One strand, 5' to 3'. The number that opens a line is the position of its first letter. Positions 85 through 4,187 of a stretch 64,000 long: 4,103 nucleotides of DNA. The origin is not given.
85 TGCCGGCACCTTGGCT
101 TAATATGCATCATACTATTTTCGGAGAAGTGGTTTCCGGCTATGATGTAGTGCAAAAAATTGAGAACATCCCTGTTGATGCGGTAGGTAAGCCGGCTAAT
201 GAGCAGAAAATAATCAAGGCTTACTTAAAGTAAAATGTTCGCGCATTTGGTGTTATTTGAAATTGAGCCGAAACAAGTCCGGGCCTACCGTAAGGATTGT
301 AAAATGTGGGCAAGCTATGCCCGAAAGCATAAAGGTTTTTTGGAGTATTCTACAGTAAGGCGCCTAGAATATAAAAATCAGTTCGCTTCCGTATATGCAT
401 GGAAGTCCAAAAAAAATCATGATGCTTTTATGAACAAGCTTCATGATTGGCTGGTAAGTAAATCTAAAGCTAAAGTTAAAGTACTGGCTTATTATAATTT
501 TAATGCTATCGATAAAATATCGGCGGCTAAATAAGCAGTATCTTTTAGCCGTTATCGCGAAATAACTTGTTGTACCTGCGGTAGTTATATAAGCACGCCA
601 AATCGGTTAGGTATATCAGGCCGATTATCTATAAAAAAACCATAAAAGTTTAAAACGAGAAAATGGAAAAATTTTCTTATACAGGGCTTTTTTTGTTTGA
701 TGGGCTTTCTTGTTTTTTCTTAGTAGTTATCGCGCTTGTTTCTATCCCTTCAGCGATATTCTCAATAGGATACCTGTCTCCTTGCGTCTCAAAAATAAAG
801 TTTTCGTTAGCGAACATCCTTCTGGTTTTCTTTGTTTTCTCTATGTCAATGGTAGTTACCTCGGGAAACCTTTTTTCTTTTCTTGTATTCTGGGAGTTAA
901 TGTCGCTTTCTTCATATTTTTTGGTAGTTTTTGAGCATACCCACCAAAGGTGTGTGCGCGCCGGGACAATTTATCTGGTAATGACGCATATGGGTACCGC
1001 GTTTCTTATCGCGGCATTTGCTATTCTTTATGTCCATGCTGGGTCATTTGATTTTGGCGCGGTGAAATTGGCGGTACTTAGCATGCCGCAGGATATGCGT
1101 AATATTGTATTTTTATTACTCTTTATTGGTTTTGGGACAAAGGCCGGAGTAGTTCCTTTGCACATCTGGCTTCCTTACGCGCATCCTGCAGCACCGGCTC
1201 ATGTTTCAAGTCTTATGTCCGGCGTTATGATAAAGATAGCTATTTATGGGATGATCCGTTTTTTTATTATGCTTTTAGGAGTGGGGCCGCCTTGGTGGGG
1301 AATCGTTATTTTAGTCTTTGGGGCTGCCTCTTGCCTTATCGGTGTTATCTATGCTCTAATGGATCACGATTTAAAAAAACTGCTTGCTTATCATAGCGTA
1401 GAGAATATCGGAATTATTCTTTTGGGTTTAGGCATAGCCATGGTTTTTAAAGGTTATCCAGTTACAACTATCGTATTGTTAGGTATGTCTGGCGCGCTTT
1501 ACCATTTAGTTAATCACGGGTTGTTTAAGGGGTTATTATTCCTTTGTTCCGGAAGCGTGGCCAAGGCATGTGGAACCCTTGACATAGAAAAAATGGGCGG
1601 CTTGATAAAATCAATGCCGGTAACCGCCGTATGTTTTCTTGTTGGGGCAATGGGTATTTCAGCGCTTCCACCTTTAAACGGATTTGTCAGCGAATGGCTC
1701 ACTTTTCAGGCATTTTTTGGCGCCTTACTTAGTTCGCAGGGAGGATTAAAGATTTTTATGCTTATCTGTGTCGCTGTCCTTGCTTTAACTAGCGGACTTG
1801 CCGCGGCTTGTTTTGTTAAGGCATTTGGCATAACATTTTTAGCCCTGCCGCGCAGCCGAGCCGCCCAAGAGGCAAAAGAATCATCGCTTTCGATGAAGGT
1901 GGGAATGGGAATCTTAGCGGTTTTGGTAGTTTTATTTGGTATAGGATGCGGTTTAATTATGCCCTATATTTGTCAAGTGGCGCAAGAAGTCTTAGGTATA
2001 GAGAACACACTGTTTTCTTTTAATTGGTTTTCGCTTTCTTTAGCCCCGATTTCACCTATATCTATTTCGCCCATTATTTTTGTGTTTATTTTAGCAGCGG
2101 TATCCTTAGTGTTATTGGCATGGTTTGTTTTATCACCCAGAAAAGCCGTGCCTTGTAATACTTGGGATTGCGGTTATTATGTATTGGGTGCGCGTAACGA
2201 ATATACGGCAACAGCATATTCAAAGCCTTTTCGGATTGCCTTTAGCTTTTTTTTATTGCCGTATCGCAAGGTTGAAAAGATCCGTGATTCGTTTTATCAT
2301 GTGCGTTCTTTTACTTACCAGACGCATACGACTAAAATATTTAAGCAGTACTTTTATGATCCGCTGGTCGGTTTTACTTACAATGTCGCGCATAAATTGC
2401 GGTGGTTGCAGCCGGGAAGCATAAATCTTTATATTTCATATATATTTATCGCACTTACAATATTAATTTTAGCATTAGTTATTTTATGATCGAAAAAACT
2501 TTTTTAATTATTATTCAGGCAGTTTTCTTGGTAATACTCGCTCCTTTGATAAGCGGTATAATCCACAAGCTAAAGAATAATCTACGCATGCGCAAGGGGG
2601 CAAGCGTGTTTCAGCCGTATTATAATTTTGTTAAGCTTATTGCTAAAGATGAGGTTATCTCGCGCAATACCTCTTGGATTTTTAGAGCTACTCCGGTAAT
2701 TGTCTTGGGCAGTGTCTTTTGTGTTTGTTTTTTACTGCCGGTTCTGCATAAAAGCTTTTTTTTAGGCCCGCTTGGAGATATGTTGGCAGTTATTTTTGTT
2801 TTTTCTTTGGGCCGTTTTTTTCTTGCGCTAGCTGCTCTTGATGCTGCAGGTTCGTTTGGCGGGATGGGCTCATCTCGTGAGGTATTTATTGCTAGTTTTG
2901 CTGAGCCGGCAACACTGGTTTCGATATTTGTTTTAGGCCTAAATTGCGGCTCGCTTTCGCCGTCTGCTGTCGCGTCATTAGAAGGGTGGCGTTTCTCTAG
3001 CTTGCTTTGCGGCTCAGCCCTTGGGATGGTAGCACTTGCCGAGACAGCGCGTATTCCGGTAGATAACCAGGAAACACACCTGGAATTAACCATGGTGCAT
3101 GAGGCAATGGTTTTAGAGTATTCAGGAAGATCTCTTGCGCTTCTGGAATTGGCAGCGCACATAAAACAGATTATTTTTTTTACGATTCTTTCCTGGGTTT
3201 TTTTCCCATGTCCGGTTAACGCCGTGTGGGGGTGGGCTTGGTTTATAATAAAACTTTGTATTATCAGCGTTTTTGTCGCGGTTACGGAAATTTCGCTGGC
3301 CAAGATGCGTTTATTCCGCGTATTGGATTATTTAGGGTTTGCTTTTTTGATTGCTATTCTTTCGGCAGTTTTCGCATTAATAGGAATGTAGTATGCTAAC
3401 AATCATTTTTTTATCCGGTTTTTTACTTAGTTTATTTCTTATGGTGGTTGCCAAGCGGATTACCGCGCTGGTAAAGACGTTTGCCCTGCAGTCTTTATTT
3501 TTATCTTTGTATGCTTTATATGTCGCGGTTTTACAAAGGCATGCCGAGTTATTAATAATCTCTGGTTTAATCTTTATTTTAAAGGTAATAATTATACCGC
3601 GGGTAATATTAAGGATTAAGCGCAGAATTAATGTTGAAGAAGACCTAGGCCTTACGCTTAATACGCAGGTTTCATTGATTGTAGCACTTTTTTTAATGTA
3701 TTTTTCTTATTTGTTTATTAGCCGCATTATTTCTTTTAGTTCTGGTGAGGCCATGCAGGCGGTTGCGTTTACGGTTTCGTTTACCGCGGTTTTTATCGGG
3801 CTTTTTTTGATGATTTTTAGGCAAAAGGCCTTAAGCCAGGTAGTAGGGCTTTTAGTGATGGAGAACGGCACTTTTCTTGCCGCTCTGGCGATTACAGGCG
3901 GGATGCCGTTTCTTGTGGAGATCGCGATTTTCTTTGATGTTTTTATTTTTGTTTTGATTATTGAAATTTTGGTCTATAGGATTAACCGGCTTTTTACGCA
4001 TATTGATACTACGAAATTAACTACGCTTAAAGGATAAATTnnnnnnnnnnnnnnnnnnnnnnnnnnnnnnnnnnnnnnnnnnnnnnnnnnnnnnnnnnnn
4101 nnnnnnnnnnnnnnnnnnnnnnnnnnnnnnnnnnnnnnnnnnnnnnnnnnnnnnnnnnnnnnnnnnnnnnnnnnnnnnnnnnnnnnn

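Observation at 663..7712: Group-4 hydrogenase-like complex whose 'large subunit' has lost the Ni-Fe cysteines (Ehr-type) and which has no NuoI/HycF ferredoxin subunit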

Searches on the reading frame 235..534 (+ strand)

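Call 4: search_protein_families(library=pfam, proteins=[window:235-534:+])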
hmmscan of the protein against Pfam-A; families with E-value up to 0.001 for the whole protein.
window:235-534:+ (99 aa): 2 families
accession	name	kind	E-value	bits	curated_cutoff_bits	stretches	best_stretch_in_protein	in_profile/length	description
PF03992.22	ABM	-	6.7e-06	26.6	23.1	1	1-67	1-68/78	Antibiotic biosynthesis monooxygenase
PF16291.11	DUF4937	-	0.00024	21.8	28.3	1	9-80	8-78/89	Domain of unknown function (DUF4937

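Call 5: search_protein_families(library=ncbifam, proteins=[window:235-534:+])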
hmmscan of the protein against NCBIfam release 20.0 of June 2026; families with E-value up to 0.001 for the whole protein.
window:235-534:+ (99 aa): 0 families

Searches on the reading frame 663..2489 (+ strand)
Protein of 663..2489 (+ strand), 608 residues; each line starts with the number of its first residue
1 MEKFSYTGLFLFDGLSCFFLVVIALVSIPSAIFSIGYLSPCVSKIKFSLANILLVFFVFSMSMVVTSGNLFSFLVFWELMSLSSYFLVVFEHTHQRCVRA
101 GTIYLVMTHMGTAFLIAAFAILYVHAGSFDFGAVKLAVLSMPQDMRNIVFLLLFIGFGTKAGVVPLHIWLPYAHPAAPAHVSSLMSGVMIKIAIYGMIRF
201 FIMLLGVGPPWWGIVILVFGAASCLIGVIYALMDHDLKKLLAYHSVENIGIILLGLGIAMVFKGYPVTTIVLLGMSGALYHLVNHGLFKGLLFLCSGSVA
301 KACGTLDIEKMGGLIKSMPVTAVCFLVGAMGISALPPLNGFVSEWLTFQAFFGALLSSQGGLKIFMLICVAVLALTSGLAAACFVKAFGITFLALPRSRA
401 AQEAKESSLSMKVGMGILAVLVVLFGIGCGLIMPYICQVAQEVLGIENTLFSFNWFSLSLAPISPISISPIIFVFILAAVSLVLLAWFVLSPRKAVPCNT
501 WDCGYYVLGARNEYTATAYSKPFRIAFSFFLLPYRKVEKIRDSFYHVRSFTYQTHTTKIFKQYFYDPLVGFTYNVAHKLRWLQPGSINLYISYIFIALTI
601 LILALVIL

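Call 4: search_protein_families(library=pfam, proteins=[window:663-2489:+])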
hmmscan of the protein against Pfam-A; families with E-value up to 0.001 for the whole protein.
window:663-2489:+ (608 aa): 2 families
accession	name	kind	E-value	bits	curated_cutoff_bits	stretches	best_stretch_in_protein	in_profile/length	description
PF00361.26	Proton_antipo_M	-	4.2e-60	203.9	21.5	1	67-353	1-277/294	NADH:quinone oxidoreductase/Mrp antiporter, TM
PF00662.26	Proton_antipo_N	-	1.8e-05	25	24.5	1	9-39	12-42/51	NADH-Ubiquinone oxidoreductase (complex I), chain 5 N-terminus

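Call 5: search_protein_families(library=ncbifam, proteins=[window:663-2489:+])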
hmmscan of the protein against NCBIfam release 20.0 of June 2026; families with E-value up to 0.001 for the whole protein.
window:663-2489:+ (608 aa): 75 families (the best 25 are shown)
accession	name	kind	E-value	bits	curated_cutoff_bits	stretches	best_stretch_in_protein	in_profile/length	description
NF005086.0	PRK06521.1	equivalog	2.6e-191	637.5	667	1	11-605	77-667/669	hydrogenase 4 subunit B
NF006418.0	PRK08667.1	equivalog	7.8e-163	543.4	794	1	10-605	73-640/644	hydrogenase membrane subunit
NF005958.0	PRK08042.1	equivalog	2.1e-84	284.5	727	1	14-529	75-562/608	formate hydrogenlyase subunit 3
NF006240.0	PRK08376.1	subfamily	5e-80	269.9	662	1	9-444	85-507/521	putative monovalent cation/H+ antiporter subunit D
NF006419.0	PRK08668.1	equivalog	3.8e-72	244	617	1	10-552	66-590/613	NADH dehydrogenase subunit M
NF009310.0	PRK12668.1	equivalog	3.7e-64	217.6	564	1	9-436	63-441/584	Na(+)/H(+) antiporter subunit D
NF005097.0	PRK06525.1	equivalog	1e-61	209.1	430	1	10-424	72-470/480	hydrogenase 4 subunit D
NF005046.0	PRK06459.1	equivalog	1.5e-59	202.2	460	1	6-606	38-585/587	hydrogenase 4 subunit B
TIGR01972.1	NDH_I_M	subfamily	2e-58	198.3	263.8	1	13-438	77-477/486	NADH-quinone oxidoreductase subunit M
NF009287.0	PRK12647.1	equivalog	2.5e-58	198.3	937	1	10-445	72-484/773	putative monovalent cation/H+ antiporter subunit A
NF005044.0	PRK06458.1-4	equivalog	8.1e-56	189.9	610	1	9-434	69-484/531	hydrogenase 4 subunit F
TIGR00940.1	2a6301s01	subfamily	4.7e-55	187.3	920.45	1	12-444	73-504/793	monovalent cation:proton antiporter subunit A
NF005141.0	PRK06590.1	equivalog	2.2e-54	185.4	556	1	4-607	71-611/615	NADH-quinone oxidoreductase subunit L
NF009288.0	PRK12648.1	equivalog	4.9e-54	183.8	1104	1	10-453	72-496/954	monovalent cation/H+ antiporter subunit A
NF009285.0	PRK12645.1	equivalog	8e-54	183.1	1028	1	11-452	75-514/804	Na+/H+ antiporter subunit A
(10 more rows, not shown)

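Call 59: search_solved_structures(query=window:663-2489:+, max_evalue=1e-25, show_alignments=1)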
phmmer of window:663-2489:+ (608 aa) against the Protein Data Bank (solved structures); distinct sequences matched with E-value up to 1e-25: 37.
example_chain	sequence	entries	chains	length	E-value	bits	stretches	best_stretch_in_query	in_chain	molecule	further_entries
7z0s_C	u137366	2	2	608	6.9e-74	252.7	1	15-466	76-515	Formate hydrogenlyase subunit 3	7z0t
6cfw_H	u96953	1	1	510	1e-61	212.6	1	13-427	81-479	Monovalent cation/H+ antiporter subunit D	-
7qru_A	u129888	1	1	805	3.9e-45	157.8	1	11-442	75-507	Na+/H+ antiporter subunit A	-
6u8y_X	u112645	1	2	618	7.2e-40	140.4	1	20-441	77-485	NADH dehydrogenase subunit M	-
7qru_D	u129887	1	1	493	6.1e-39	137.3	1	16-445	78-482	Na+/H+ antiporter subunit D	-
6z16_A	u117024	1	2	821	1.2e-37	133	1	12-432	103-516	Multisubunit Na+/H+ antiporter, A subunit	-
6tjv_D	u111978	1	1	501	1.3e-30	109.8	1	61-355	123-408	NADH dehydrogenase subunit 4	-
6gcs_5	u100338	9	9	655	3.5e-30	108.4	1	10-488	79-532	ND5 SUBUNIT (NU5M) | Subunit NU5M of NADH:Ubiquinone Oxidoreductase (Complex I) | NADH-ubiquinone oxidoreductase chain 5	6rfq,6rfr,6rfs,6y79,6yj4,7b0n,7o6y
6hum_F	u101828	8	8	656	4e-30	108.2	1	10-352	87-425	NADH dehydrogenase subunit 5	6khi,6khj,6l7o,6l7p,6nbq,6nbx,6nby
9ti4_l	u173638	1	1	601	1.2e-28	103.4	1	10-344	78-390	NADH-ubiquinone oxidoreductase chain 5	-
9cwt_l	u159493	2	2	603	1.2e-28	103.4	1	10-344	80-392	NADH-ubiquinone oxidoreductase chain 5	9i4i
5xtc_l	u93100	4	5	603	1.2e-28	103.3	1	10-344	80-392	NADH-ubiquinone oxidoreductase chain 5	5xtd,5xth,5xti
7d3u_D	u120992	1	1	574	2.2e-28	102.5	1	10-373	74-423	Monovalent Na+/H+ antiporter subunit D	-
6z16_D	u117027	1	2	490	4.1e-28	101.6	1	12-439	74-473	Multisubunit Na+/H+ antiporter, D subunit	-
6hum_D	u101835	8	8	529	1e-27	100.2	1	45-371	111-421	NAD(P)H-quinone oxidoreductase chain 4 1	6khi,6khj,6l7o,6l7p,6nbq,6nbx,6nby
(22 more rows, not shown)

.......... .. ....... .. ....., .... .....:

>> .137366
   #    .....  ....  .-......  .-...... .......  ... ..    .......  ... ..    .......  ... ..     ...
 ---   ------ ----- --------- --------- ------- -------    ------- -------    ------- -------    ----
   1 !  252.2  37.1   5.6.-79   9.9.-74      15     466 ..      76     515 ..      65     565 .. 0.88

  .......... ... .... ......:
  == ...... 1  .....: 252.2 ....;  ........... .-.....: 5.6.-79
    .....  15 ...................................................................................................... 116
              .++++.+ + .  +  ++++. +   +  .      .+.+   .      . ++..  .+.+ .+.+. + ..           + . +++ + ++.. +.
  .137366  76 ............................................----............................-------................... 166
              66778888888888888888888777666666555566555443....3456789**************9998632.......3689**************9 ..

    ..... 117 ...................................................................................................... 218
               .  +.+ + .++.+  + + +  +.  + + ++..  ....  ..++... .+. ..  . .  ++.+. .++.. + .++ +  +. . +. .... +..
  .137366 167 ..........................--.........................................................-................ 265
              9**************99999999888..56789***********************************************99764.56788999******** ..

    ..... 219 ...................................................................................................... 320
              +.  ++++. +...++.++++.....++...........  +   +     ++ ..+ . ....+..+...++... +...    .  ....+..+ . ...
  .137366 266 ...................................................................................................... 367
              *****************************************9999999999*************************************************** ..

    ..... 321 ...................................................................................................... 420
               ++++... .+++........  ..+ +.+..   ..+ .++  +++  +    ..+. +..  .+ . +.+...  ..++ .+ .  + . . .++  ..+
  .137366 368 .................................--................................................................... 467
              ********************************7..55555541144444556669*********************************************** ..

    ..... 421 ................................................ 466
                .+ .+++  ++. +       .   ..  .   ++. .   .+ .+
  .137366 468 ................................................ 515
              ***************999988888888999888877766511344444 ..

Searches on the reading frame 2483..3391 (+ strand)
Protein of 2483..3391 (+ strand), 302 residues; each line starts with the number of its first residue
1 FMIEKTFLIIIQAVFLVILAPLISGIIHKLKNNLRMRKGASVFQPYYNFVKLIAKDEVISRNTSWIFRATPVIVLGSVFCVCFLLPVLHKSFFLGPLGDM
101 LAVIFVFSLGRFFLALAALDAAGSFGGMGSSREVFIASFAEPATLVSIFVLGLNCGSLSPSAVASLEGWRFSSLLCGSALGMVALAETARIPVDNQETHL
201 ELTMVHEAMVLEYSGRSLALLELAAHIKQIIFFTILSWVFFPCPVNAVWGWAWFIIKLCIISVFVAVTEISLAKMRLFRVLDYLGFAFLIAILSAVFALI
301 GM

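Call 4: search_protein_families(library=pfam, proteins=[window:2483-3391:+])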
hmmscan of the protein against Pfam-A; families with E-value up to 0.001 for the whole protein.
window:2483-3391:+ (302 aa): 1 family
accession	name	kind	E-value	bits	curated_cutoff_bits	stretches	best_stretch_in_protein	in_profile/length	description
PF00146.26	NADHdh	-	3.7e-34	118.9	27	1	9-294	4-292/298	NADH dehydrogenase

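Call 5: search_protein_families(library=ncbifam, proteins=[window:2483-3391:+])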
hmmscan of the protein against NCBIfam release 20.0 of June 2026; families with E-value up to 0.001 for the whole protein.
window:2483-3391:+ (302 aa): 1 family
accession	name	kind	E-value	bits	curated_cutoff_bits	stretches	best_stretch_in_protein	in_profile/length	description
NF004741.0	PRK06076.1-2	equivalog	2.5e-12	46.7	305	1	9-296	24-327/337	NADH-quinone oxidoreductase subunit NuoH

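Call 60: search_solved_structures(query=window:2486-3391:+, max_evalue=0.00001, show_alignments=1)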
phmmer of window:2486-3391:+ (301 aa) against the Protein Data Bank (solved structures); distinct sequences matched with E-value up to 0.00001: 2.
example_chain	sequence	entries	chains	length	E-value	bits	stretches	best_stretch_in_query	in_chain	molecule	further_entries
7z0s_D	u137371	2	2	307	4.7e-31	111.9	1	9-289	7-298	Formate hydrogenlyase subunit 4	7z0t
6cfw_M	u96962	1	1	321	2.4e-24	89.9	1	9-278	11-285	Mbh13 NADH dehydrogenase subunit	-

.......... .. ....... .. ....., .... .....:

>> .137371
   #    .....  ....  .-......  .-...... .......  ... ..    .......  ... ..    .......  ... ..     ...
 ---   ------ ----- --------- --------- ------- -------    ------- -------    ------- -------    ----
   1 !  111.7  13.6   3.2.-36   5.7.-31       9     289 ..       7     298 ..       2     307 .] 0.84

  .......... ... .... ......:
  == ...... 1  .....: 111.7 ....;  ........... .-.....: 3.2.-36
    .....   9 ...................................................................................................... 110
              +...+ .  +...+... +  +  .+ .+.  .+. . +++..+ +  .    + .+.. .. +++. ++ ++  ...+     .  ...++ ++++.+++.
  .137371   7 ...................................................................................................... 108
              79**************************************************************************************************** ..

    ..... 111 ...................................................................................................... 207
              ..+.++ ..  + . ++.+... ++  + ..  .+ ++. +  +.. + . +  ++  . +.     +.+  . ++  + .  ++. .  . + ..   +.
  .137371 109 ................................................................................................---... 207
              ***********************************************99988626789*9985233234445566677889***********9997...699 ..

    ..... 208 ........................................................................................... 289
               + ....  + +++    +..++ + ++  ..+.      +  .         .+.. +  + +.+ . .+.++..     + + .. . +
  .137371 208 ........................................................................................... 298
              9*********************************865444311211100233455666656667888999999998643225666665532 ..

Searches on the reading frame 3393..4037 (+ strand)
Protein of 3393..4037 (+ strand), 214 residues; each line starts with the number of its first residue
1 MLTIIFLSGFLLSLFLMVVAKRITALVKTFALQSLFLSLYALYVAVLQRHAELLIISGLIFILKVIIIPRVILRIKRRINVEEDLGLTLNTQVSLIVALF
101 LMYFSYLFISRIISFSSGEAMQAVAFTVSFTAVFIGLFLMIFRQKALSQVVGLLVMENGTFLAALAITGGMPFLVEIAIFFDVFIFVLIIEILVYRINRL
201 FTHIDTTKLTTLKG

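Call 4: search_protein_families(library=pfam, proteins=[window:3393-4037:+])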
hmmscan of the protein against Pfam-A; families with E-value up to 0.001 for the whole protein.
window:3393-4037:+ (214 aa): 1 family
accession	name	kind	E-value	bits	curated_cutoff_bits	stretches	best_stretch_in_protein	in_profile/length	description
PF00420.29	Oxidored_q2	-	3e-05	24.1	26.1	1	126-214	3-95/95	NADH-ubiquinone/plastoquinone oxidoreductase chain 4L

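Call 5: search_protein_families(library=ncbifam, proteins=[window:3393-4037:+])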
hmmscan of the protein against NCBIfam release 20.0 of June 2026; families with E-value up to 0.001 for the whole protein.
window:3393-4037:+ (214 aa): 1 family
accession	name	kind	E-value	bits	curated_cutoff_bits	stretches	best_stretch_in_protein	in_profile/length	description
NF008556.0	PRK11492.1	equivalog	1.2e-24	87.4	136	1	6-214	9-216/216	hydrogenase 4 membrane subunit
